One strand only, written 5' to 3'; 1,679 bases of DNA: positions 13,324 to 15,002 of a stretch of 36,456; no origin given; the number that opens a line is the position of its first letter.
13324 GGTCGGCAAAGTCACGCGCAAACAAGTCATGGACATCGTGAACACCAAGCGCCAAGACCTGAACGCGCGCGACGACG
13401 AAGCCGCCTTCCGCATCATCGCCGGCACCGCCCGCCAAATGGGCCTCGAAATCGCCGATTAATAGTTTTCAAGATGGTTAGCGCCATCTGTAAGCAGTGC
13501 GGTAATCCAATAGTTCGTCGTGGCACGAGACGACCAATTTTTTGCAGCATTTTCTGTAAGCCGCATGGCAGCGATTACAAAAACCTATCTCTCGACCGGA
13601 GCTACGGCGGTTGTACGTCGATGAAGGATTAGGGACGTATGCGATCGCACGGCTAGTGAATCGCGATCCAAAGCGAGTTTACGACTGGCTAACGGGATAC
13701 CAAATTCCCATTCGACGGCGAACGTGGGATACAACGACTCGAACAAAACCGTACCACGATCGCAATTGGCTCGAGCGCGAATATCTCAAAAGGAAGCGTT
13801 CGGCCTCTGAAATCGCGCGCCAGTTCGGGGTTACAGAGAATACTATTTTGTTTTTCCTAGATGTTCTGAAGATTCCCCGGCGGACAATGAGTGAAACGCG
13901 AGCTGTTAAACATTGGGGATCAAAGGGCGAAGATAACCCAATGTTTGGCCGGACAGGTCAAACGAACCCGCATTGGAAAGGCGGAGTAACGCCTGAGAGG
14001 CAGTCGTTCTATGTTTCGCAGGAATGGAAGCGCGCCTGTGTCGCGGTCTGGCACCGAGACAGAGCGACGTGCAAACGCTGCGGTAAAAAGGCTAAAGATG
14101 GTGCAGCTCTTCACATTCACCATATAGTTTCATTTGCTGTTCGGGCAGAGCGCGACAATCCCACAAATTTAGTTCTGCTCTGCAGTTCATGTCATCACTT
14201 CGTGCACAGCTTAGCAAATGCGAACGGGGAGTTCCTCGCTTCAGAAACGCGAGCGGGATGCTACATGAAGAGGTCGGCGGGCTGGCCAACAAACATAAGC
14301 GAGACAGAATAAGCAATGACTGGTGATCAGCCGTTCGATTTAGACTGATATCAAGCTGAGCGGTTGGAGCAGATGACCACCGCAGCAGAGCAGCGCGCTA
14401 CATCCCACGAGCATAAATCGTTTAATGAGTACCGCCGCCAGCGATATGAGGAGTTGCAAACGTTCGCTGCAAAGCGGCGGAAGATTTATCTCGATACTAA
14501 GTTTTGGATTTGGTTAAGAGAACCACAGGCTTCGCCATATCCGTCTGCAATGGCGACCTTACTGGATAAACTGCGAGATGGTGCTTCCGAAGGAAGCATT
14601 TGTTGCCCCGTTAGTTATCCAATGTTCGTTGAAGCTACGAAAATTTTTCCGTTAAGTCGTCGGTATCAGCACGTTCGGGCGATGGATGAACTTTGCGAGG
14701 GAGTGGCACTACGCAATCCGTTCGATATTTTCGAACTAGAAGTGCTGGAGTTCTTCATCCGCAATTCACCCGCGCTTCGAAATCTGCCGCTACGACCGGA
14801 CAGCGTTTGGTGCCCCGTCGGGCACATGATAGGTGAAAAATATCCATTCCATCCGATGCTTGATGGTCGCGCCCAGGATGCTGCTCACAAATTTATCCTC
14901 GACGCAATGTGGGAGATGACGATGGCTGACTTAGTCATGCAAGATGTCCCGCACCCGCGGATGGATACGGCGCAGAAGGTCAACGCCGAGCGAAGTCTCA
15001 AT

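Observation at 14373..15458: Orphan 361-aa protein next to the HNH gene with nuclease-like motifs: candidate uncharacterised defence or selfish module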

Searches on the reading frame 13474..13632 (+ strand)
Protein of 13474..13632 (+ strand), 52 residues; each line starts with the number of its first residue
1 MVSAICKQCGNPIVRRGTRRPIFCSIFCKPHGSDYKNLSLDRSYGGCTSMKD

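Call 3: search_protein_families(library=pfam, proteins=[window:13474-13632:+], max_evalue=1)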
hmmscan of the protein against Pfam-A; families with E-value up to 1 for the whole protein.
window:13474-13632:+ (52 aa): 4 families
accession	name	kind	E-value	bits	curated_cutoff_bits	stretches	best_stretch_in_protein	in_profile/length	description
PF06677.18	Auto_anti-p27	-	0.005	17.3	24.1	1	1-24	13-36/40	Sjogren's syndrome/scleroderma autoantigen 1 (Autoantigen p27)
PF23477.1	zf_Tbcl_2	-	0.044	13.9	27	0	1-11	3-13/37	Probable treble clef zinc finger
PF18508.7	zf_C2H2_13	-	0.1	12.6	26.5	1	5-13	19-27/42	Zinc finger domain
PF24461.1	DUF7576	-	0.39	11.1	27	1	6-20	20-34/60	Family of unknown function (DUF7576)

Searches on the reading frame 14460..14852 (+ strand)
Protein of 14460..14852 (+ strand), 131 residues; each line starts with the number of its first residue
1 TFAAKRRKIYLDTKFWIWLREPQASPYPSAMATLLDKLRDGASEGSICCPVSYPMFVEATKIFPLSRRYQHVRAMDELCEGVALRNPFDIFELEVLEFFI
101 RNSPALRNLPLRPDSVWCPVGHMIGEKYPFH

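Call 49: predict_structure(alignment_id=A5)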
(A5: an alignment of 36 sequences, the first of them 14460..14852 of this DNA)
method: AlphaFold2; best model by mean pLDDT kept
length: 131 residues; sequences in the alignment: 36
mean_pLDDT: 83.4   pTM: 0.71
mean pLDDT of the five models: 83.4, 76.5, 75.4, 73.1, 72.6
residues with pLDDT >= 90: 43; 70-90: 70; 50-70: 12; < 50: 6
segments of 3 or more residues with pLDDT < 50: 128-131
pLDDT, mean of each block of 10 residues (from residue 1): 75 89 94 95 91 88 92 88 82 84 86 68 57 34
secondary structure, 60 per line:
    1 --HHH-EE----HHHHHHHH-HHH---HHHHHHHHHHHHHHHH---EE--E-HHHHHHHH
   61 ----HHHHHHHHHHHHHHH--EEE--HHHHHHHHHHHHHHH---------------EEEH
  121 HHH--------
elements in order: H13-20 H28-43 H53-60 H65-79 E82-84 H87-101 E117-119 H120-123

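Call 51: fold_search(model_id=the predicted structure, library=pdb)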
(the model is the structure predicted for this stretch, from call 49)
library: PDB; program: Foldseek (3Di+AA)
matches with E <= 10: 85; with E <= 0.001: 0
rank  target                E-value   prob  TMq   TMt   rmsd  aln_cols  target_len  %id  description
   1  6a7v_G                6.5e-01  0.54  0.43  0.41   9.5       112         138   16  Crystal structure of Mycobacterium tuberculosis VapBC11 toxin-antitoxin complex (released 2018-10-10)
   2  7d4i_5K               1.8e+00  0.15  0.33  0.30   7.4       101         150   13  Cryo-EM structure of 90S small ribosomal precursors complex with the DEAH-box RNA helicase Dhr1 (State F) (released 2021-10-06)
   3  4chg_A                1.9e+00  0.28  0.39  0.38   6.5        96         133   16  Crystal structure of VapBC15 complex from Mycobacterium tuberculosis (released 2014-11-12)
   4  8gj4_A                2.2e+00  0.04  0.18  0.09   6.7        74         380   15  A1 Tei: Adenylation domain 1 core construct from teicoplanin biosynthesis (released 2023-12-06)
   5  8gjp_B                2.3e+00  0.04  0.18  0.09   6.7        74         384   15  A1 Int graft: Adenylation domain 1 core construct from teicoplanin biosynthesis, intermediate selection pocket graft (released 2023-12-06)
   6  8gkm_A                2.3e+00  0.04  0.18  0.09   6.7        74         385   14  A1 Leu graft + Leu: Adenylation domain 1 core construct from teicoplanin biosynthesis, leucine selection pocket graft; (released 2023-12-06)
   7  8gic_A                2.3e+00  0.04  0.18  0.08   6.8        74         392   15  A1 Tei + Hpg: Adenylation domain 1 core construct from teicoplanin biosynthesis; 4-hydroxyphenylglycine bound (released 2023-12-06)
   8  8h4j_A                2.5e+00  0.06  0.22  0.16  13.2        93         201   13  Crystal Structure of AzoR-FMN-Lyb24 complex (released 2023-10-18)
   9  8gic_B                2.8e+00  0.04  0.18  0.09   6.6        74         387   15  A1 Tei + Hpg: Adenylation domain 1 core construct from teicoplanin biosynthesis; 4-hydroxyphenylglycine bound (released 2023-12-06)
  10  2hww_B                3.0e+00  0.10  0.24  0.21   6.2        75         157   12  Structure of PIN domain of human SMG6 (released 2006-11-14)
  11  9dvh_A                3.0e+00  0.04  0.18  0.09   6.6        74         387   15  A1 Tei + D-Hpg: Adenylation Domain 1 Core Construct from Teicoplanin Biosynthesis with D-4-Hydroxyphenylglycine (released 2025-08-13)
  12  8gkm_B                3.2e+00  0.04  0.18  0.09   6.5        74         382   14  A1 Leu graft + Leu: Adenylation domain 1 core construct from teicoplanin biosynthesis, leucine selection pocket graft; (released 2023-12-06)
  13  5a6b_D                3.4e+00  0.12  0.32  0.09   6.3        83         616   18  GH20C, Beta-hexosaminidase from Streptococcus pneumoniae in complex with PUGNAc (released 2015-09-23)
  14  6m6l_B                3.4e+00  0.07  0.24  0.10   6.6        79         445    8  The crystal structure of glycosidase hydrolyzing Notoginsenoside (released 2021-03-17)
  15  5gnx_A                3.6e+00  0.08  0.22  0.08   5.1        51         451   14  The E171Q mutant structure of Bgl6 (released 2017-04-12)
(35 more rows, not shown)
